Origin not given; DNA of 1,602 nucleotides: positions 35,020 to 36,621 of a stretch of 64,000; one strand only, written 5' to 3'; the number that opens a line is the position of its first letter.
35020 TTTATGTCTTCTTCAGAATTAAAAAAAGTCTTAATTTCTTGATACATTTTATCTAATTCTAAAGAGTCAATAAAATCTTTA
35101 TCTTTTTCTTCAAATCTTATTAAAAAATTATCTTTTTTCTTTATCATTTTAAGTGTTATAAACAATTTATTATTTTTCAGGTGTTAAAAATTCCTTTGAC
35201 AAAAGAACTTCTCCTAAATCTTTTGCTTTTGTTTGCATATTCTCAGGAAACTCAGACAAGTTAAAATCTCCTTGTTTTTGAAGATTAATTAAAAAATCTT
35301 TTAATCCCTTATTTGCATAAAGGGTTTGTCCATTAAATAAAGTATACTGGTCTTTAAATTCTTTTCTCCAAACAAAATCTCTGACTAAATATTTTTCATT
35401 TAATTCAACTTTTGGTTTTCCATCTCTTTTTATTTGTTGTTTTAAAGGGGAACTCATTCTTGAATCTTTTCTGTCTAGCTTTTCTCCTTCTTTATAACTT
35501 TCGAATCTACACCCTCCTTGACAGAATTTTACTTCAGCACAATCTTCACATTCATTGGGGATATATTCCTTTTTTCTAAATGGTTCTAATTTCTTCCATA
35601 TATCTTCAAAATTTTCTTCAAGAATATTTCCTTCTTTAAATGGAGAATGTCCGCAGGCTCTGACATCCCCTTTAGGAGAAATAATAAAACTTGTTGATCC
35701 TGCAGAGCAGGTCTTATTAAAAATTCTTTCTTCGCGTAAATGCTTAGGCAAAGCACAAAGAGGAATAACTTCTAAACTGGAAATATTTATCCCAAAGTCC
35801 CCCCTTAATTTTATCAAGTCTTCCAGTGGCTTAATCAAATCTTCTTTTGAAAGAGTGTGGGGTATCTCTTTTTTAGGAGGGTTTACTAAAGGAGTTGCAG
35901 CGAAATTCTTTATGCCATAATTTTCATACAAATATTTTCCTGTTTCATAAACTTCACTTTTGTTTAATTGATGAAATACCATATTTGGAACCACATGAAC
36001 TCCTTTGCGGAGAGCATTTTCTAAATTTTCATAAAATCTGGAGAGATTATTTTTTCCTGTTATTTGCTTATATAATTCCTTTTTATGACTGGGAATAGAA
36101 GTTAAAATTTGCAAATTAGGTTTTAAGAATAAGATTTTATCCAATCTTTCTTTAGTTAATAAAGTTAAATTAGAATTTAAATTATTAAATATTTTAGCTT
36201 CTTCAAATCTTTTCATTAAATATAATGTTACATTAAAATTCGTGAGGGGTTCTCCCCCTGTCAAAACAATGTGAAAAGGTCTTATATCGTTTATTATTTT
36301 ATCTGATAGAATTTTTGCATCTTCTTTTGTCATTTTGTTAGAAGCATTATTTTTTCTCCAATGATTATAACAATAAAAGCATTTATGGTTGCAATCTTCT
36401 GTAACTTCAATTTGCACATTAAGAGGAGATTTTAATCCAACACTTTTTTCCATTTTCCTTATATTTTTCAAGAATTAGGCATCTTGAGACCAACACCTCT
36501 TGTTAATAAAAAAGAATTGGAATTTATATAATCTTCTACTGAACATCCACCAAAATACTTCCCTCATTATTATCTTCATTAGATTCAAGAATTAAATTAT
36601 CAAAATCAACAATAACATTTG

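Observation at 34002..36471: Candidate RiPP cluster 2: rSAM/SPASM - HExxH peptidase - Cys/Asp-rich precursor - second Cys-rich small ORF in a GC-rich island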

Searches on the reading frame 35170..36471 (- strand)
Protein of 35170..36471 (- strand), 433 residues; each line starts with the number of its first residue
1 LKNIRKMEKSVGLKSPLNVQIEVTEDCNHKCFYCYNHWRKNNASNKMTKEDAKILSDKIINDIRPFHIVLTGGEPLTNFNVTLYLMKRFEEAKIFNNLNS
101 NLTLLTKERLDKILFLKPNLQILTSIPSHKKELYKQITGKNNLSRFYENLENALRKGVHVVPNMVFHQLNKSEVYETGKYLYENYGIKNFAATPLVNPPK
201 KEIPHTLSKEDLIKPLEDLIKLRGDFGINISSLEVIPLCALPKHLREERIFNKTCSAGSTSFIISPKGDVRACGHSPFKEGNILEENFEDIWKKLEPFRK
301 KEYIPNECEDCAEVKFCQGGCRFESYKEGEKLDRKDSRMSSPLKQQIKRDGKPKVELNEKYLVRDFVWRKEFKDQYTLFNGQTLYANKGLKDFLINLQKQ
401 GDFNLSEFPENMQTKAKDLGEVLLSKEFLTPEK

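Call 8: search_protein_families(library=pfam, proteins=[window:35170-36471:-], max_evalue=0.1)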
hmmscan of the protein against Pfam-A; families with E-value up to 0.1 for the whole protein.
window:35170-36471:- (433 aa): 3 families
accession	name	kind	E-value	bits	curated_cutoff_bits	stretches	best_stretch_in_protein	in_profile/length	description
PF04055.27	Radical_SAM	-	4.6e-19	69.6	29.5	1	21-179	1-164/166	Radical SAM superfamily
PF13353.11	Fer4_12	-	6e-10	40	22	1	25-94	13-82/137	4Fe-4S single cluster domain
PF13186.11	SPASM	-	2.3e-09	37.8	21.5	1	255-311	1-66/67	Iron-sulfur cluster-binding domain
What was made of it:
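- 35170..36471 (-): Type A radical SAM/SPASM enzyme. The ORF is 433 aa from a TTG at 36471. The likely true start is the ATG at 36453, giving 427 aa. Pfam Radical_SAM 69.6 bits, SPASM 37.8 bits (cut-off 21.5), Fer4_12 40 bits (call 8).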

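Call 9: search_protein_families(library=ncbifam, proteins=[window:35170-36471:-], max_evalue=0.1)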
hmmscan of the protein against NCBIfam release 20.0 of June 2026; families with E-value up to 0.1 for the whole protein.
window:35170-36471:- (433 aa): 82 families (the best 25 are shown)
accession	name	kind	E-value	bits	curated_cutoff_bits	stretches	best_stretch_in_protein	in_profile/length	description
TIGR04055.1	rSAM_NirJ2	equivalog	4.1e-22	79.1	500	1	22-330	5-314/326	putative heme d1 biosynthesis radical SAM protein NirJ2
TIGR03962.1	mycofact_rSAM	equivalog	4.6e-21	75.4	265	2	254-337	240-329/339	mycofactocin radical SAM maturase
TIGR04545.1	rSAM_ahbD_hemeb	equivalog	2.6e-20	73.2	500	2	252-327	246-323/339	heme b synthase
TIGR02109.1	PQQ_syn_pqqE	equivalog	4.3e-16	58.8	381.35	2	14-174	4-162/358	pyrroloquinoline quinone biosynthesis protein PqqE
TIGR04321.1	spiroSPASM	subfamily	4.4e-16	58.6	250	2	12-172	226-391/510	spiro-SPASM protein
NF050035.1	rSAM_WgK_link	exception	4.8e-16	58.7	650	2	14-178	6-168/367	radical SAM/SPASM peptide maturase WgkB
NF047865.1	rSAM_PapB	equivalog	5.5e-16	58.7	340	1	20-326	6-321/330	PapB family radical SAM/SPASM ranthipeptide maturase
TIGR03942.1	sulfatase_rSAM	equivalog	7.5e-16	58.2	349.45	1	24-335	8-338/363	anaerobic sulfatase maturase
TIGR04250.1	SCM_rSAM_ScmE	equivalog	8e-16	57.9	400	1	15-326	1-332/358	SynChlorMet cassette radical SAM/SPASM protein ScmE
TIGR04133.1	rSAM_w_lipo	hypoth_equivalog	1.2e-15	57.3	425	1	19-321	26-331/350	TIGR04133 family radical SAM/SPASM protein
TIGR04053.2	TIGR04053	equivalog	6.1e-15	55.3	395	2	14-200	5-191/366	TIGR04053 family radical SAM/SPASM domain-containing protein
TIGR02668.1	moaA_archaeal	equivalog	8.8e-15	54.5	325.25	1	18-177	11-169/303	GTP 3',8-cyclase MoaA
TIGR04064.1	rSAM_nif11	equivalog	8.8e-14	51.1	518.7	2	18-166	79-233/459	nif11-like peptide radical SAM maturase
NF001199.0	PRK00164.2-1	equivalog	1.1e-13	51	231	1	18-183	13-177/308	GTP 3',8-cyclase MoaA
TIGR04085.1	rSAM_more_4Fe4S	domain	5.5e-13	49.2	27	1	255-335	1-88/93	SPASM domain-containing protein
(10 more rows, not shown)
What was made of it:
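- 35170..36471 (-): TIGR04085 SPASM domain 49.2 bits against a cut-off of 27; every equivalog model is far below its cut-off (call 9).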

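Call 10: find_homologous_proteins(query=window:35170-36471:-, max_evalue=1e-10)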
Query window:35170-36471:- (433 aa): 141 proteins with E <= 1e-10 among 3810 candidates; the best 120 are listed.
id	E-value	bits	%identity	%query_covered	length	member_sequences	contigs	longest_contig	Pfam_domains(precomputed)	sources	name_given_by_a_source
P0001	1.4e-256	869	89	97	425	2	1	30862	PF13186.12,PF04055.28,PF13353.12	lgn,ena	-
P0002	1.9e-233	793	81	99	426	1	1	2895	PF13186.12,PF04055.28,PF13353.12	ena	-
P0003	2.1e-227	773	78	99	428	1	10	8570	PF13186.12,PF04055.28,PF13353.12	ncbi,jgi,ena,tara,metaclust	jgi:radical SAM protein with 4Fe4S-binding SPASM domain|tara:strand:+ start:4951 stop:6237 length:12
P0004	6.6e-147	508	54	96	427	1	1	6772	PF13186.12,PF04055.28,PF13353.12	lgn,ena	-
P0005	4.3e-127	442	48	98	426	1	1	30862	PF13186.12,PF04055.28,PF13353.12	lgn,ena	-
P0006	1.0e-124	435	47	98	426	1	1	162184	PF13186.12,PF04055.28,PF13353.12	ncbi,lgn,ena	-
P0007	1.1e-124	434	46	98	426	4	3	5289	PF13186.12,PF04055.28,PF13353.12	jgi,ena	-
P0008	3.5e-124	433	45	98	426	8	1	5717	PF13186.12,PF04055.28,PF13353.12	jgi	-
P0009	4.7e-124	432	48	98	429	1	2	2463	PF13186.12,PF04055.28,PF13353.12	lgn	-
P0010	6.8e-124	432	46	98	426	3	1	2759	PF13186.12,PF04055.28,PF13353.12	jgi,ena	-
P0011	6.2e-123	429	47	98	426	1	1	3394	PF13186.12,PF04055.28,PF13353.12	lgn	-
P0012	1.8e-122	427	47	98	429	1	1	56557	PF04055.28,PF13353.12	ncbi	ncbi:MAG: radical SAM protein [Nanobdellota archaeon]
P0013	2.4e-122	427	44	98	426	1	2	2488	PF13186.12,PF04055.28,PF13353.12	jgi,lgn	-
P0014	5.2e-122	426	50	88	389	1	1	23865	PF13186.12,PF04055.28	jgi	-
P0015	8.3e-122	425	44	98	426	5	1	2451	PF13186.12,PF04055.28,PF13353.12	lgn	-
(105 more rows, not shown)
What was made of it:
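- All those named by a source are DPANN archaea (call 10).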

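Call 12: find_related_loci(query=A1, collection=genome_contigs, flank=6000)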
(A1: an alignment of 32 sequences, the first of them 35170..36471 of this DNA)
Query A1 (433 aa) in genome_contigs; peptide patterns used: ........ (x = any residue, [..] = any of these).
202 stretches matched a pattern; 46 encode a relative of the query (tblastn E <= 1e-3); 46 distinct loci.
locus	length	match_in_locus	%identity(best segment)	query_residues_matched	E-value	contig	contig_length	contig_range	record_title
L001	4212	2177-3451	79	6-429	0e+0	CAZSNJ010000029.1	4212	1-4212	MAG TPA_asm: Candidatus Woesearchaeota archaeon isolate SRP260945_co4_228 genome assembly, contig: NODE_16370_length_421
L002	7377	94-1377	51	2-429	5e-140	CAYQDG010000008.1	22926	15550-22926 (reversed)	MAG TPA_asm: Candidatus Woesearchaeota archaeon isolate binchicken_co13_305 genome assembly, contig: NODE_2961_length_22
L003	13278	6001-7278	47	5-429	2e-130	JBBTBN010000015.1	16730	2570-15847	MAG: Nanoarchaeota archaeon isolate H52-bin015_1 H52_bin015_1_000000000015, whole genome shotgun sequence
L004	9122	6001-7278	47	6-430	1e-129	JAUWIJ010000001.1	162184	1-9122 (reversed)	MAG: archaeon isolate CSMAG_2291 CSMAG_2291_k127_3077829_length_162184_cov_60.1038, whole genome shotgun sequence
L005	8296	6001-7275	47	6-429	5e-129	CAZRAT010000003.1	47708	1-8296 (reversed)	MAG TPA_asm: Candidatus Woesearchaeota archaeon isolate binchicken_co243_184 genome assembly, contig: NODE_430_length_47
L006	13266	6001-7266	45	9-429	3e-126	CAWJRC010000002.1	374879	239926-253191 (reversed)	MAG: uncultured archaeon isolate MFD03726.bin.2.13 genome assembly, contig: contig_25028, whole genome shotgun sequence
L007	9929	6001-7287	45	4-429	6e-121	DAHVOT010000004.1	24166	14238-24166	MAG TPA_asm: archaeon isolate clean591 NODE_4_length_24166_cov_5.634647, whole genome shotgun sequence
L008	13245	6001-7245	44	14-429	1e-118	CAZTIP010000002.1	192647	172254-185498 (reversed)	MAG TPA_asm: Candidatus Woesearchaeota archaeon isolate SRP167671_co2_23 genome assembly, contig: NODE_52_length_192647_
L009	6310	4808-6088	42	6-433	5e-117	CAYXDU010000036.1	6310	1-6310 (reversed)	MAG TPA_asm: Candidatus Woesearchaeota archaeon isolate binchicken_co211_210 genome assembly, contig: NODE_9918_length_6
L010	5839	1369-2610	43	13-412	1e-103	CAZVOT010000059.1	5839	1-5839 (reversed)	MAG TPA_asm: Candidatus Woesearchaeota archaeon isolate binchicken_co387_106 genome assembly, contig: NODE_19777_length_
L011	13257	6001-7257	42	14-433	4e-114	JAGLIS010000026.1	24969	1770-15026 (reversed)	MAG: Candidatus Pacearchaeota archaeon isolate RS_3_14 ROV157_3.bin.14.fa_26, whole genome shotgun sequence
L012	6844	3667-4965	40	13-429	2e-94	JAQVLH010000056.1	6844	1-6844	MAG: Candidatus Nanoarchaeia archaeon isolate STF1_105 NODE_40585_length_6844_cov_2.755248_Sandtown_F1, whole genome sho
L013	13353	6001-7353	35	6-431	1e-79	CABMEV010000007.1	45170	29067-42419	uncultured archaeon isolate LFW-252_1 genome assembly, contig: LFW2521_3, whole genome shotgun sequence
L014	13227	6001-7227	40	12-416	5e-101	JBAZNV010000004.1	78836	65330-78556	MAG: Candidatus Pacearchaeota archaeon isolate SO_2017_LW4_79 scaffold_933_c1_LW137-91_2017, whole genome shotgun sequen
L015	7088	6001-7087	41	8-363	5e-69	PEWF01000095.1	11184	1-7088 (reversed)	MAG: archaeon CG07_land_8_20_14_0_80_38_8 isolate CG07_land_8_20_14_0_80_38_8 CG07_land_8_20_14_0.80_scaffold_3783_c, wh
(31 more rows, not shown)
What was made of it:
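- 15 orthologous genome loci, all from DPANN MAGs (call 12).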

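Call 19: find_encoding_contigs(protein=P0001, flank=10000, max_places=3)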
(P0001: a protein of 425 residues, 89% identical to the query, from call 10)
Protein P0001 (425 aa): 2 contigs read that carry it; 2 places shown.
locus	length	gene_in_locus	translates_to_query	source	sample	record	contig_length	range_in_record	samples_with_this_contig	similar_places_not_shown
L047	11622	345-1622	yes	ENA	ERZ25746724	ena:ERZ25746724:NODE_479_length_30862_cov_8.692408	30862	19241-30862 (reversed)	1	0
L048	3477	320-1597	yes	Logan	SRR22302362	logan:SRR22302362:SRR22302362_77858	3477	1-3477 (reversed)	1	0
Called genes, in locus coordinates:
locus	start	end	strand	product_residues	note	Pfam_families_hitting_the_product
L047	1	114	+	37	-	?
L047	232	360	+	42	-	-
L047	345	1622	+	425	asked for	PF04055:Radical_SAM, PF13353:Fer4_12, PF13186:SPASM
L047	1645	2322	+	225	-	-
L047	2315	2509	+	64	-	-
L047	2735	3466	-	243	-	-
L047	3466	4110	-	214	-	-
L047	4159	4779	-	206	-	-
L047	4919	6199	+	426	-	PF04055:Radical_SAM, PF13353:Fer4_12, PF13186:SPASM (weak)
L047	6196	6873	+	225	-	-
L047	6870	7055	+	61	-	-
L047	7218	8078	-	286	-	-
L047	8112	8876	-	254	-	-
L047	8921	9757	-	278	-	PF00482:T2SSF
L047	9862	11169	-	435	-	PF00482:T2SSF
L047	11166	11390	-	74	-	-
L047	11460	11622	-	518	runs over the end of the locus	PF00437:T2SSE, PF27713:UCP018868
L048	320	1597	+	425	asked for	PF04055:Radical_SAM, PF13353:Fer4_12, PF13186:SPASM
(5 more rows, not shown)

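Call 20: find_encoding_contigs(protein=P0003, flank=6000, max_places=4)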
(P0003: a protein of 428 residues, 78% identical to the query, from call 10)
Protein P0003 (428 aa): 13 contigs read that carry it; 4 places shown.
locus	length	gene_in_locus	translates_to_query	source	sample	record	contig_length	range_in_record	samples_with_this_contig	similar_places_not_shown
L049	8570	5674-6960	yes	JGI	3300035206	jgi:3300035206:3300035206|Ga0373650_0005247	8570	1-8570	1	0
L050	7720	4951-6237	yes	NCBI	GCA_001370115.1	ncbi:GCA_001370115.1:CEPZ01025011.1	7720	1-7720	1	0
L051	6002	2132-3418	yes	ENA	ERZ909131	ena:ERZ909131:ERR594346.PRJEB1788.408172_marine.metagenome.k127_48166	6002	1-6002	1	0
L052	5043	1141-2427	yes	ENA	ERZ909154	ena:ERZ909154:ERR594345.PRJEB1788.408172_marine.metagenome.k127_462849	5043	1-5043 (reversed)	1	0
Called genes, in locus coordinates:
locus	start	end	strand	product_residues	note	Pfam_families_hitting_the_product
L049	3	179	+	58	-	?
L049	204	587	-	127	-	PF10754:DUF2569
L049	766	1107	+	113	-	PF02675:AdoMet_dc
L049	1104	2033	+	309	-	PF17284:Spermine_synt_N (weak), PF01564:Spermine_synth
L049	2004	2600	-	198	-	PF03848:TehB, PF05401:NodS, PF13489:Methyltransf_23, PF02353:CMAS, PF05175:MTS, PF13847:Methyltransf_31, PF08241:Methyltransf_11, PF08242:Methyltransf_12, +1 more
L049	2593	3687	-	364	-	-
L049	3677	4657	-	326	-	PF04055:Radical_SAM, PF13353:Fer4_12 (faint)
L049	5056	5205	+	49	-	-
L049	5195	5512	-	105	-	PF05016:ParE_toxin (weak)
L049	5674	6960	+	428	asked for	PF13353:Fer4_12, PF04055:Radical_SAM, PF13186:SPASM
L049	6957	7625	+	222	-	-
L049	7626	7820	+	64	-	-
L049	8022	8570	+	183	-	?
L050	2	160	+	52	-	?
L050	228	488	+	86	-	PF04014:MazE_antitoxin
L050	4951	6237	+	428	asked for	PF13353:Fer4_12, PF04055:Radical_SAM, PF13186:SPASM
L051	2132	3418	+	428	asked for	PF13353:Fer4_12, PF04055:Radical_SAM, PF13186:SPASM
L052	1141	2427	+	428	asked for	PF13353:Fer4_12, PF04055:Radical_SAM, PF13186:SPASM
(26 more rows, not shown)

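Call 22: list_cluster_members(proteins=[window:35170-36471:-, window:34470-35165:-, window:34283-34477:-, window:34100-34216:-, window:34103-34198:-, window:33794-34081:-, window:34002-34208:-, window:32329-33750:-])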
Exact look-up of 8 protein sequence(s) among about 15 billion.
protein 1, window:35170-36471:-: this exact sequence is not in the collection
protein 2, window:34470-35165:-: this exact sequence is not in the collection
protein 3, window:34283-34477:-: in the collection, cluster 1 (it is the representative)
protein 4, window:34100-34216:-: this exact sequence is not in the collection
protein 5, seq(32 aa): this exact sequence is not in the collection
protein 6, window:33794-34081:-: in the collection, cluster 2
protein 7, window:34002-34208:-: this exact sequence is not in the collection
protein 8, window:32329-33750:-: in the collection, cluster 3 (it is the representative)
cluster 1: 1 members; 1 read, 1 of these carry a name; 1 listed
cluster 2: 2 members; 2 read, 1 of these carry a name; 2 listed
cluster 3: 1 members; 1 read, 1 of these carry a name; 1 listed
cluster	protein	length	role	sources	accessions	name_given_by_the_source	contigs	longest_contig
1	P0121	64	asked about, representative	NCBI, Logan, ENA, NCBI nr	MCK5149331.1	hypothetical protein KAJ87_00200 [Candidatus Pacearchaeota archaeon] | hypothetical protein [Candidatus Pacearchaeota archaeon]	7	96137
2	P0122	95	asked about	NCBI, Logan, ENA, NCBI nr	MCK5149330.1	hypothetical protein KAJ87_00195 [Candidatus Pacearchaeota archaeon] | hypothetical protein [Candidatus Pacearchaeota archaeon]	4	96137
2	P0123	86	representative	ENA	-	-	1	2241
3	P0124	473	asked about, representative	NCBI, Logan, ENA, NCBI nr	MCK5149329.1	hypothetical protein KAJ87_00190 [Candidatus Pacearchaeota archaeon] | hypothetical protein [Candidatus Pacearchaeota archaeon]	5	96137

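Call 25: find_encoding_contigs(protein=P0121, flank=3000, max_places=10)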
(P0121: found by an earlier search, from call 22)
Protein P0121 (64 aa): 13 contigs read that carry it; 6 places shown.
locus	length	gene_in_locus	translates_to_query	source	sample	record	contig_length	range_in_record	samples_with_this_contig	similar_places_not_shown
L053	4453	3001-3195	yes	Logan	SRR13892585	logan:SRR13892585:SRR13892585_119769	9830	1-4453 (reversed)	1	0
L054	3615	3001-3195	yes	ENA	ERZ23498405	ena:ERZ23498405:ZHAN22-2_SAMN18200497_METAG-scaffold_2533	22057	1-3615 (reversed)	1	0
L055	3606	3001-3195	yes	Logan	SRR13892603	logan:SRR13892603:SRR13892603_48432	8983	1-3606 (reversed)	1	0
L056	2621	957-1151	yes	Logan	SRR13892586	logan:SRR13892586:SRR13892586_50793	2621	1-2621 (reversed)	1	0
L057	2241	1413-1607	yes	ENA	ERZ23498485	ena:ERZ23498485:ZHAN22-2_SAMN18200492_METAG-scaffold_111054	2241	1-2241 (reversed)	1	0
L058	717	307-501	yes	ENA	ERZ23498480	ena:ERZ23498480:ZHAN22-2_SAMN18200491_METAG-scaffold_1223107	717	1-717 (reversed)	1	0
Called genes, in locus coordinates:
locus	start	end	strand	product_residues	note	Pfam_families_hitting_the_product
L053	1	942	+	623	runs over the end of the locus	PF07705:CARDB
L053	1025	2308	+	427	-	PF13353:Fer4_12, PF04055:Radical_SAM, PF13186:SPASM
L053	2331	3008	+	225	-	-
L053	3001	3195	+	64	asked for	-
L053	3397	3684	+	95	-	-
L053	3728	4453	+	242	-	?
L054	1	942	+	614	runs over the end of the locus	PF07705:CARDB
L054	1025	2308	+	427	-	PF13353:Fer4_12, PF04055:Radical_SAM, PF13186:SPASM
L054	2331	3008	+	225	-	-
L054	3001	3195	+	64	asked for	-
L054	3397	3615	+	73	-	?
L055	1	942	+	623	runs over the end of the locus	PF07705:CARDB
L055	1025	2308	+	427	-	PF13353:Fer4_12, PF04055:Radical_SAM, PF13186:SPASM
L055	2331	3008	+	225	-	-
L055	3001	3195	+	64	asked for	-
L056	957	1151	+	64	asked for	-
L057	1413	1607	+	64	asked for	-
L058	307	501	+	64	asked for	-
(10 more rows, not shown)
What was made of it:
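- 35170..36471 (-): Gene calls of 427 aa in near-identical contigs (call 25).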

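Call 38: predict_structure(alignment_id=A1)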
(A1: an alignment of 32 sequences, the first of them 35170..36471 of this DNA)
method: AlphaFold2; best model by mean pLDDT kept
length: 433 residues; sequences in the alignment: 32
mean_pLDDT: 92.8   pTM: 0.90
mean pLDDT of the five models: 92.8, 92.4, 92.3, 91.8, 90.4
residues with pLDDT >= 90: 376; 70-90: 39; 50-70: 8; < 50: 10
segments of 3 or more residues with pLDDT < 50: 1-10
pLDDT, mean of each block of 10 residues (from residue 1): 39 89 93 79 84 98 97 94 98 96 97 97 97 96 98 98 98 98 98 93 91 97 98 94 93 92 97 93 97 94 91 92 92 93 88 89 96 94 94 95 95 94 94 88
secondary structure, 60 per line:
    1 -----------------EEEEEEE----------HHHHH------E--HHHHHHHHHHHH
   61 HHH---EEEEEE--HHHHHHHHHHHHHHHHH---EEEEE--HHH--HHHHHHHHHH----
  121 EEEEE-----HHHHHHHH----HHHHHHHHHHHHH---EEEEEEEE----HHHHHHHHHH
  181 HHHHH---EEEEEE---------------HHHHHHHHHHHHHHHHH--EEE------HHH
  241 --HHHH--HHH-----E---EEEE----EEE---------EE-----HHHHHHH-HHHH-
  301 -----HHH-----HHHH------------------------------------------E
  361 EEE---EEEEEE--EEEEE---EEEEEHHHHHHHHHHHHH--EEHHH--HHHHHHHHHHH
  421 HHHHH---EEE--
elements in order: E18-24 H35-39 H49-63 E67-72 H75-91 E95-99 H107-116 E121-125 H131-138 H143-155 E159-166 H171-185 E189-194 H210-226 E229-231 H243-246 E261-264 E269-271 H288-294 H296-299 H314-317 E360-363 E367-372 E375-379 E383-387 H388-400 H410-425 E429-431
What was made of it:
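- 35170..36471 (-): AF2 model pLDDT 92.8 (call 38).
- On RiPP biosynthetic cluster (generic): The modelled C-terminal domain (four strands, then two helices, residues ~360-431) has a compatible topology (call 38).
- Closest known: Ranthipeptide systems: PapB/PapA. Different: There is no N-terminal RRE; instead there is a ~95-residue C-terminal domain (call 38).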
